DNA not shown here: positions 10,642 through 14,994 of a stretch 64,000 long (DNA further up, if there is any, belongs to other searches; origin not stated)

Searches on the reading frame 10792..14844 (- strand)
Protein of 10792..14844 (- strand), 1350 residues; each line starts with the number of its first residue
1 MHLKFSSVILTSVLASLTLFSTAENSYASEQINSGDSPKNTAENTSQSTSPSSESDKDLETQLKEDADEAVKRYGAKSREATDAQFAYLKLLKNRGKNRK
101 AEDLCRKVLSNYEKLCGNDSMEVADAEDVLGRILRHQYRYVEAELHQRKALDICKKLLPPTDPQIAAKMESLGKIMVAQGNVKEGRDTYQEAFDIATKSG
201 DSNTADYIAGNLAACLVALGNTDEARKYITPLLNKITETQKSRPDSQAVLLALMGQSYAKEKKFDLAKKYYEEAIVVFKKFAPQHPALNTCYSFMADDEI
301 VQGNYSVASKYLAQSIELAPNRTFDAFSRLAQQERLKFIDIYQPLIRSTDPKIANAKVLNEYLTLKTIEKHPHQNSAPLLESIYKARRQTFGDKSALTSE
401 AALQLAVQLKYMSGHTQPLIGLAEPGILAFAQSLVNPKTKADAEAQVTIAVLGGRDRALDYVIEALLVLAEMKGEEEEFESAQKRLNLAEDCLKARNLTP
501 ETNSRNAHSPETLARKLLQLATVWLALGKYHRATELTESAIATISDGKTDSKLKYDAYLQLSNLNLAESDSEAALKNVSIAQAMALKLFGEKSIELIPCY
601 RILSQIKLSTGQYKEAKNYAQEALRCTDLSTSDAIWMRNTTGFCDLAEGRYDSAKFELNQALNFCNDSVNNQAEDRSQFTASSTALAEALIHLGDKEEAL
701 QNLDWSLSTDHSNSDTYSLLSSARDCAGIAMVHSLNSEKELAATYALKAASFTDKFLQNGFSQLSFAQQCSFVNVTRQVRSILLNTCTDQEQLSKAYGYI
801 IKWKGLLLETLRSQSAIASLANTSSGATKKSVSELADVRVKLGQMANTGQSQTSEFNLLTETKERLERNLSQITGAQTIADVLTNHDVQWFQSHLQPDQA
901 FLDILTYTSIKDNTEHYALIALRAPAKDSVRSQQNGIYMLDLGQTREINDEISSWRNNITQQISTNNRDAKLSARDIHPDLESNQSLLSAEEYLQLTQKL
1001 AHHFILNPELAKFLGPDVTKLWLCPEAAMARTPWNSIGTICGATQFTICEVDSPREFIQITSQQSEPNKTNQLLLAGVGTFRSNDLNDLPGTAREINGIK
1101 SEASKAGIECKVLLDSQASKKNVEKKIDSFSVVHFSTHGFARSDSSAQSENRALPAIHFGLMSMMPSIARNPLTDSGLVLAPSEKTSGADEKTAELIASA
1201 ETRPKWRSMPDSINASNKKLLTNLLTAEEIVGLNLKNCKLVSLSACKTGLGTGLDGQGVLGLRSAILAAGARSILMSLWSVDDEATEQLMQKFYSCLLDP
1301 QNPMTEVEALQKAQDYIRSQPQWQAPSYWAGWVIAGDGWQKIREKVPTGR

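Call 56: search_protein_families(library=pfam, proteins=[window:10792-14844:-], max_evalue=0.00001)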
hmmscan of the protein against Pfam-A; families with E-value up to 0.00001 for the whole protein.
window:10792-14844:- (1350 aa): 9 families
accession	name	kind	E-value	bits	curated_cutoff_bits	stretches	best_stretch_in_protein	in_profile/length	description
PF12770.12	CHAT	-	2.4e-50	172.1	24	1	998-1337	5-289/289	CHAT domain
PF13424.12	TPR_12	-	7.9e-35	119.3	30.1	3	166-228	3-67/77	Tetratricopeptide repeat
PF17874.7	TPR_MalT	-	1.4e-21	77.6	45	2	169-333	43-206/336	MalT-like TPR region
PF07719.23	TPR_2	-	3.7e-19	67.6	27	0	250-275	3-28/34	Tetratricopeptide repeat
PF13374.12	TPR_10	-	4.1e-16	58.9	27.5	0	129-163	7-41/42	Tetratricopeptide repeat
PF13428.12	TPR_14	-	6.5e-13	48.4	23.5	0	685-718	6-39/44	Tetratricopeptide repeat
PF13181.12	TPR_8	-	3.9e-08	33.3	25.7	0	251-275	4-28/34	Tetratricopeptide repeat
PF24885.1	TPR_NPHP3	-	8.8e-08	32.3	100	0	90-161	149-220/239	Nephrocystin-3 TPR domain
PF00515.34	TPR_1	-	2e-06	27.8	27.8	0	250-276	3-29/34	Tetratricopeptide repeat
